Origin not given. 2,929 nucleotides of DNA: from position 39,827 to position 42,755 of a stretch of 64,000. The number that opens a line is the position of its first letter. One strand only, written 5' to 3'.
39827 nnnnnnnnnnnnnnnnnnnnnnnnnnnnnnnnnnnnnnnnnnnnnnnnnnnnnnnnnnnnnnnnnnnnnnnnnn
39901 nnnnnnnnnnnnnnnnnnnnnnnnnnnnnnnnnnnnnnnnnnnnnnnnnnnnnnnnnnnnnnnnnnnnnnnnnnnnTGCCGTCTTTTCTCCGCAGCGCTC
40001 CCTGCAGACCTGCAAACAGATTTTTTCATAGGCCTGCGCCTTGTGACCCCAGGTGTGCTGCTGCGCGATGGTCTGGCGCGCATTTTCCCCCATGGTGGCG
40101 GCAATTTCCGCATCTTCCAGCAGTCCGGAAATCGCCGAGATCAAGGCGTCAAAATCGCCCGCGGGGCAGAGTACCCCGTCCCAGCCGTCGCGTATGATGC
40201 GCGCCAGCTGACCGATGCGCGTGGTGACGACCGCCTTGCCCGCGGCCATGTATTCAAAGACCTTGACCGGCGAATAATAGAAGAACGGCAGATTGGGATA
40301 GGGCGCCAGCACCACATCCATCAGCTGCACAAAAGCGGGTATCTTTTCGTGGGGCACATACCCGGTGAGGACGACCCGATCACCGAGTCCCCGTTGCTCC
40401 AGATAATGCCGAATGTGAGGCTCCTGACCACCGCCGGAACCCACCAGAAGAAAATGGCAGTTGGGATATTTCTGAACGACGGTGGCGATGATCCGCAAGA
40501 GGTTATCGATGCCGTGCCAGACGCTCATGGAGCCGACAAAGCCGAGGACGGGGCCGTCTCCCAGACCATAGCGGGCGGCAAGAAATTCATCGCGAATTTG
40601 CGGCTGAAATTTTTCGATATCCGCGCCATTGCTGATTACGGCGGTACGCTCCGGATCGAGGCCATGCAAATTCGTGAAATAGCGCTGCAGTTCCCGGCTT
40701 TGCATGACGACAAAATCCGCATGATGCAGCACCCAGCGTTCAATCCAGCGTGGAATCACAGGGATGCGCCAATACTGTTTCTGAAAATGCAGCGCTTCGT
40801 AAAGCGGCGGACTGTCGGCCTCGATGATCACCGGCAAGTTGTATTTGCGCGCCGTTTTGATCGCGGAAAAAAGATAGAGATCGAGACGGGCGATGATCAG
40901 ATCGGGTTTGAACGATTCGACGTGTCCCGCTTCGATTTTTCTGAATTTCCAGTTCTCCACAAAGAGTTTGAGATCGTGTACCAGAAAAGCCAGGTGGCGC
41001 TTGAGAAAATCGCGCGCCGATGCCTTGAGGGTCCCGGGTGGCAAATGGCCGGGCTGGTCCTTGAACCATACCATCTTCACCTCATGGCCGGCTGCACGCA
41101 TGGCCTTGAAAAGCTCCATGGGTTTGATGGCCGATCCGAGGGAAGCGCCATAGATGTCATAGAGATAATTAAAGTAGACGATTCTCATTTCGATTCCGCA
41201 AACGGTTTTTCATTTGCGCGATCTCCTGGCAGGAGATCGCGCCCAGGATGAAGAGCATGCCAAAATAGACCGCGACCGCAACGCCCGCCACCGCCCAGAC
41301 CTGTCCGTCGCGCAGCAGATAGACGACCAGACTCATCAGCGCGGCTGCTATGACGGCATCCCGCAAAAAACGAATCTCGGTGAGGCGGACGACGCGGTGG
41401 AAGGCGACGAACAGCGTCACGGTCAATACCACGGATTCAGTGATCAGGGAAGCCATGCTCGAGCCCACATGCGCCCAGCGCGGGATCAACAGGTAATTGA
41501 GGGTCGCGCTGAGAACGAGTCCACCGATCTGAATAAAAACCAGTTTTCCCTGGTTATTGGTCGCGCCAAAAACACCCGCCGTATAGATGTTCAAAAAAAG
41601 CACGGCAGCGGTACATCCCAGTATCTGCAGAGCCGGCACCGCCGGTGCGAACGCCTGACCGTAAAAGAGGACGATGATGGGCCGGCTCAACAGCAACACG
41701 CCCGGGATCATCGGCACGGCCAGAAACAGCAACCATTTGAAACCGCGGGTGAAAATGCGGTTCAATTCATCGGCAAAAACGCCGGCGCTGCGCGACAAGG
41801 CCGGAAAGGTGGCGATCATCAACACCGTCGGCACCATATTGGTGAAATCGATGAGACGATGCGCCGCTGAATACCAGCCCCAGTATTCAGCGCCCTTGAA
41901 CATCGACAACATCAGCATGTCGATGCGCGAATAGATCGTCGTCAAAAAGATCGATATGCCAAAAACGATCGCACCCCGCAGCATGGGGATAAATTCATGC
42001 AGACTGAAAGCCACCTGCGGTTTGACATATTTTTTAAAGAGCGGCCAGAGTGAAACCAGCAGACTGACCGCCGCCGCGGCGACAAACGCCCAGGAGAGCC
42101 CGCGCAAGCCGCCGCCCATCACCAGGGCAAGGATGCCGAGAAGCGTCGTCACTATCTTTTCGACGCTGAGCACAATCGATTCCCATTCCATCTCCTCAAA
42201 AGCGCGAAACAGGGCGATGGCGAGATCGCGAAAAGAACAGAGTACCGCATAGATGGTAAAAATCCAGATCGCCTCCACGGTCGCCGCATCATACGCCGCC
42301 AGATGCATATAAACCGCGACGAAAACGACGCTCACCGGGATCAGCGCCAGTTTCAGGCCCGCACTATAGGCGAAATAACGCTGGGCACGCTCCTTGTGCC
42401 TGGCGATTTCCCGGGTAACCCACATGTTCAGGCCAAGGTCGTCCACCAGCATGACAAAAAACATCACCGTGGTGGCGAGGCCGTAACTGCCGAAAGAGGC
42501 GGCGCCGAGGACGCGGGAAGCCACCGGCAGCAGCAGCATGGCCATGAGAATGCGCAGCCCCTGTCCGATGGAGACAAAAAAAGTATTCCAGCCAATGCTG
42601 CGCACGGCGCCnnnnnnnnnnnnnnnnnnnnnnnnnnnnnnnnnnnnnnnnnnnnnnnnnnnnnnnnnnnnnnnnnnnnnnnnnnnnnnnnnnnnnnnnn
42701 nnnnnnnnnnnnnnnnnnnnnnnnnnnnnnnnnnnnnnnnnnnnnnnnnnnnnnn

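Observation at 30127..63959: A ~34-kb single-strand glycan-assembly locus combining lipid-linked monosaccharide donors with many GT-C transferases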

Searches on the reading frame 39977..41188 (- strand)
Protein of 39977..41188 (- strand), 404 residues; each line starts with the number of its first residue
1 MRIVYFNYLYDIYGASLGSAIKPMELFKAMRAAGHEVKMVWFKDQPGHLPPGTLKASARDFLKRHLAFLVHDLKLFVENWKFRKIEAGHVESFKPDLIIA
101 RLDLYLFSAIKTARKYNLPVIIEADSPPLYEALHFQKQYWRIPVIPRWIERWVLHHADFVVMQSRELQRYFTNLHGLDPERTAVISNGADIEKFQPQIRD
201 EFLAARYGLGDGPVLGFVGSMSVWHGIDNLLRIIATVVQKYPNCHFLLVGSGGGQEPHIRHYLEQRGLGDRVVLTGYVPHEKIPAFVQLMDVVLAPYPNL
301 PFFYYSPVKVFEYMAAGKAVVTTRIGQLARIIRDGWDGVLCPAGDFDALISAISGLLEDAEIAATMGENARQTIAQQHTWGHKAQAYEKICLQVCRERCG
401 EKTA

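Call 3: search_protein_families(library=pfam, proteins=[window:39977-41188:-], max_evalue=0.01)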
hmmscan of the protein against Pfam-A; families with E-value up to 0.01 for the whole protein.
window:39977-41188:- (404 aa): 5 families
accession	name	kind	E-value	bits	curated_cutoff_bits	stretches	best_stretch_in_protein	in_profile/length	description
PF13692.12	Glyco_trans_1_4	-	1.2e-29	103.8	27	1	213-359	2-142/142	Glycosyl transferases group 1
PF00534.26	Glycos_transf_1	-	1.4e-25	90.2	26.4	1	210-372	13-171/172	Glycosyl transferases group 1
PF13579.12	Glyco_trans_4_4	-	1.1e-16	62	29.7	1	24-188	8-158/158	Glycosyl transferase 4-like domain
PF13439.12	Glyco_transf_4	-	3.9e-15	56.7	28.5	1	25-192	10-169/170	Glycosyltransferase Family 4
PF13524.12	Glyco_trans_1_2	-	5.7e-14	52.7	25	1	236-387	8-142/144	Glycosyl transferase-like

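Call 18: search_protein_families(library=ncbifam, proteins=[window:39977-41188:-], max_evalue=0.0001)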
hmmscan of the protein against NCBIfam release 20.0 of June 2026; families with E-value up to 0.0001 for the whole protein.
window:39977-41188:- (404 aa): 23 families
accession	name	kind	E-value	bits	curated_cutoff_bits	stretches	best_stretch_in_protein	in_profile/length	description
TIGR04063.1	stp3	hypoth_equivalog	8e-47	160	442.05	1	90-393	88-394/397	TIGR04063 family PEP-CTERM/XrtA system glycosyltransferase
TIGR03088.1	stp2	hypoth_equivalog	3.4e-26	92.2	409.05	1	158-391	138-370/374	TIGR03088 family PEP-CTERM/XrtA system glycosyltransferase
TIGR03449.1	mycothiol_MshA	equivalog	2.1e-22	79.6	462.5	1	149-389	157-398/406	D-inositol-3-phosphate glycosyltransferase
NF041876.1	EPS_EpsE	equivalog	1.8e-19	70.2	400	1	155-385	160-387/389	exopolysaccharide biosynthesis GT4 family glycosyltransferase EpsE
TIGR03999.1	thiol_BshA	equivalog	2.4e-19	69.5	273.7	1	150-392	138-371/375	N-acetyl-alpha-D-glucosaminyl L-malate synthase BshA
NF047676.1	TeichurnBiosyTuaH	equivalog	2.7e-18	66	550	1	150-382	152-375/384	teichuronic acid biosynthesis protein TuaH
TIGR02149.1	glgA_Coryne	subfamily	4.3e-18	65.6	302.4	1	147-388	135-384/391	glycogen synthase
NF007640.0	PRK10307.1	subfamily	1.8e-17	63.4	276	1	146-376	161-389/411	WcaI family glycosyltransferase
NF053787.1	GlcN_PG_synth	equivalog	2.9e-17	62.5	480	1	90-384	78-349/361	N-acetylglucosaminyl phosphatidylglycerol synthase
TIGR03087.1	stp1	hypoth_equivalog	2e-15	56.9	316.65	1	138-389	154-392/397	TIGR03087 family PEP-CTERM/XrtA system glycosyltransferase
TIGR04047.1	MSMEG_0565_glyc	hypoth_equivalog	2.6e-15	56.4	259.85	1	143-386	126-366/373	MSMEG_0565 family glycosyltransferase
NF038298.1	EPS_HpsO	equivalog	7.9e-15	54.5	575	1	147-380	137-373/388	hormogonium polysaccharide biosynthesis glycosyltransferase HpsO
TIGR04157.1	glyco_rSAM_CFB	subfamily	1.1e-13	50.9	400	1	150-377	163-392/406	TIGR04157 family glycosyltransferase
NF038295.1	EPS_HpsP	equivalog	6.4e-11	41.9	550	1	181-386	177-379/388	hormogonium polysaccharide biosynthesis glycosyltransferase HpsP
NF012028.0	PRK15484.1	subfamily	7.1e-10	38.5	618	1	160-390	143-374/380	lipopolysaccharide N-acetylglucosaminyltransferase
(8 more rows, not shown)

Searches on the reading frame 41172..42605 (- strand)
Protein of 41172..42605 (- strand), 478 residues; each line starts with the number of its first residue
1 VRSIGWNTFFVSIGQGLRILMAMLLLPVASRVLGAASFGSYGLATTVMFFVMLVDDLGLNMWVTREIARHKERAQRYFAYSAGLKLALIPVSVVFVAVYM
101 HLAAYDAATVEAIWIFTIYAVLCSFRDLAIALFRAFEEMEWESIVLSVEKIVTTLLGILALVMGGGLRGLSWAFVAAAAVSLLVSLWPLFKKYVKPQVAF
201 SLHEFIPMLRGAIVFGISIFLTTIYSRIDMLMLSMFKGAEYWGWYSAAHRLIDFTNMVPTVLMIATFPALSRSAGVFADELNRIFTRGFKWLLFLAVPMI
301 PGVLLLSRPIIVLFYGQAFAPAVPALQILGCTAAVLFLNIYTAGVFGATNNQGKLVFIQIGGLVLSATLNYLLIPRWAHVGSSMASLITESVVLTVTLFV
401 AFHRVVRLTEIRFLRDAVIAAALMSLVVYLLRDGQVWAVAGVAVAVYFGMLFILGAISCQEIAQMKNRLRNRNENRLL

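Call 4: search_protein_families(library=pfam, proteins=[window:41172-42605:-], max_evalue=0.01)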
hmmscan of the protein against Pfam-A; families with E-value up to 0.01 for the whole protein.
window:41172-42605:- (478 aa): 2 families
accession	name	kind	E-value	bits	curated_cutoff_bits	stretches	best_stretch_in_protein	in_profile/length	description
PF01943.22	Polysacc_synt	-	2.5e-36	125.9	28.2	1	7-272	4-272/274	Polysaccharide biosynthesis protein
PF13440.11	Polysacc_synt_3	-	3.6e-20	72.8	23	1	30-324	3-293/293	Polysaccharide biosynthesis protein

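Call 17: search_protein_families(library=ncbifam, proteins=[window:41172-42605:-], max_evalue=0.0001)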
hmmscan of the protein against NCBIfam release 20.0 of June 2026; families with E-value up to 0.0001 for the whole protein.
window:41172-42605:- (478 aa): 4 families
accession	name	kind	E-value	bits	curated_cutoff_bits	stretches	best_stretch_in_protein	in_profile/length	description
NF041871.1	Wzx_EPS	equivalog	3.2e-27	95.4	800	1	21-472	19-478/492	exopolysaccharide biosynthesis flippase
NF007773.0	PRK10459.1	equivalog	5.1e-11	42.2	273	1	19-469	22-479/492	MOP flippase family protein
TIGR01695.1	murJ_mviN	equivalog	5e-10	38.7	235.55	1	87-453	95-495/506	murein biosynthesis integral membrane protein MurJ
NF047674.1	TeichurnBiosyTuaB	equivalog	2.1e-07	30.4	580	1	26-434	30-438/469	teichuronic acid biosynthesis protein TuaB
